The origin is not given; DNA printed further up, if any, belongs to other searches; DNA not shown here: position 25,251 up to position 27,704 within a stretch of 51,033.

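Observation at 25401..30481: Hydantoinase A/B operon with a B subunit fused to an acetone-carboxylase-gamma-like zinc domain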

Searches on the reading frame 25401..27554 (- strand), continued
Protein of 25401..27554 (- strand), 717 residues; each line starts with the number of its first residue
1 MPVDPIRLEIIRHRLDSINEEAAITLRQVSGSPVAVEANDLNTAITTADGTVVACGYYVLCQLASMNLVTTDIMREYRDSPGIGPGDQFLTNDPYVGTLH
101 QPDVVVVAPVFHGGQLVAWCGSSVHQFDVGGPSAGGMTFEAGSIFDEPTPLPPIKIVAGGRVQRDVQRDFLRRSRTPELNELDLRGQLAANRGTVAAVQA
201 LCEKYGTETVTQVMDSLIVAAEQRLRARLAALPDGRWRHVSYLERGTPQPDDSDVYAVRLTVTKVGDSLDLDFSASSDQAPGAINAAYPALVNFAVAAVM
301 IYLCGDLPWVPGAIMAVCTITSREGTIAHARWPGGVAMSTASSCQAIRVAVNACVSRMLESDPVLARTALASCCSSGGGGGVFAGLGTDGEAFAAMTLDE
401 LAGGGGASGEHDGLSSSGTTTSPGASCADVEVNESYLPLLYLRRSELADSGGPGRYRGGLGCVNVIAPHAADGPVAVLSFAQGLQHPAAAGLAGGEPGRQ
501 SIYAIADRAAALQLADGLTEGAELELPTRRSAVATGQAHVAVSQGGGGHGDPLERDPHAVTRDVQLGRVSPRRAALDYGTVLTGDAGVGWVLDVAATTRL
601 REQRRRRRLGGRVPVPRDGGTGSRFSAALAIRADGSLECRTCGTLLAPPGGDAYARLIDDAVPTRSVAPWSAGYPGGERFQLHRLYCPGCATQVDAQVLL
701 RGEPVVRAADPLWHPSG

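Call 77: fold_search(model_id=the predicted structure, library=pdb)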
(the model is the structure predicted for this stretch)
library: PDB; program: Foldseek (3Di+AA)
matches with E <= 10: 656; with E <= 0.001: 7
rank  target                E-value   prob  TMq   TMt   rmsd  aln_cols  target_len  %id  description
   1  5m45_A                3.3e-38  1.00  0.73  0.69   5.2       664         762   23  Structure of Acetone Carboxylase purified from Xanthobacter autotrophicus (released 2017-08-09)
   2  5svc_A                1.5e-37  1.00  0.75  0.70   4.6       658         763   22  Mechanism of ATP-Dependent Acetone Carboxylation, Acetone Carboxylase nucleotide-free structure (released 2017-08-09)
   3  5l9w_A                2.2e-37  1.00  0.74  0.77   4.1       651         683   26  Crystal structure of the Apc core complex (released 2017-01-18)
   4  9h03_A                5.4e-37  1.00  0.66  0.39   4.4       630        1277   25  NMHase, dihydrouridine, 2.1A, CC_mask=0.7859 (released 2025-10-15)
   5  5svb_A                1.0e-34  1.00  0.71  0.68   5.1       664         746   22  Mechanism of ATP-Dependent Acetone Carboxylation, Acetone Carboxylase AMP bound structure (released 2017-08-09)
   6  5svb_D                1.1e-34  1.00  0.70  0.68   5.3       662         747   23  Mechanism of ATP-Dependent Acetone Carboxylation, Acetone Carboxylase AMP bound structure (released 2017-08-09)
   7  6yra_B                5.5e-31  1.00  0.71  0.87   3.5       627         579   24  Crystal structure of ATP-dependent caprolactamase from Pseudomonas jessenii (released 2021-04-21)
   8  5svb_C                5.4e-03  0.99  0.10  0.40  12.3       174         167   13  Mechanism of ATP-Dependent Acetone Carboxylation, Acetone Carboxylase AMP bound structure (released 2017-08-09)
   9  5m45_C                6.7e-03  0.99  0.10  0.41  12.4       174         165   13  Structure of Acetone Carboxylase purified from Xanthobacter autotrophicus (released 2017-08-09)
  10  5svb_F                7.8e-03  0.99  0.10  0.40  11.9       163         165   14  Mechanism of ATP-Dependent Acetone Carboxylation, Acetone Carboxylase AMP bound structure (released 2017-08-09)
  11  5ey0_A                9.6e-03  0.84  0.12  0.29  14.3       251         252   15  Crystal structure of CodY from Staphylococcus aureus with GTP and Ile (released 2016-09-14)
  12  5svc_C                1.1e-02  0.96  0.10  0.39  12.4       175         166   15  Mechanism of ATP-Dependent Acetone Carboxylation, Acetone Carboxylase nucleotide-free structure (released 2017-08-09)
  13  4lrx_C                1.3e-02  0.82  0.12  0.24  17.6       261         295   12  Crystal Structure of the E.coli DhaR(N)-DhaK complex (released 2014-01-29)
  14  4lrz_H                1.5e-02  0.63  0.10  0.21  18.3       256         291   11  Crystal Structure of the E.coli DhaR(N)-DhaL complex (released 2014-01-29)
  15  5ey1_A                1.8e-02  0.87  0.13  0.33  11.8       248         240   12  Crystal structure of CodY from Staphylococcus aureus with GTP and Ile (released 2016-09-14)
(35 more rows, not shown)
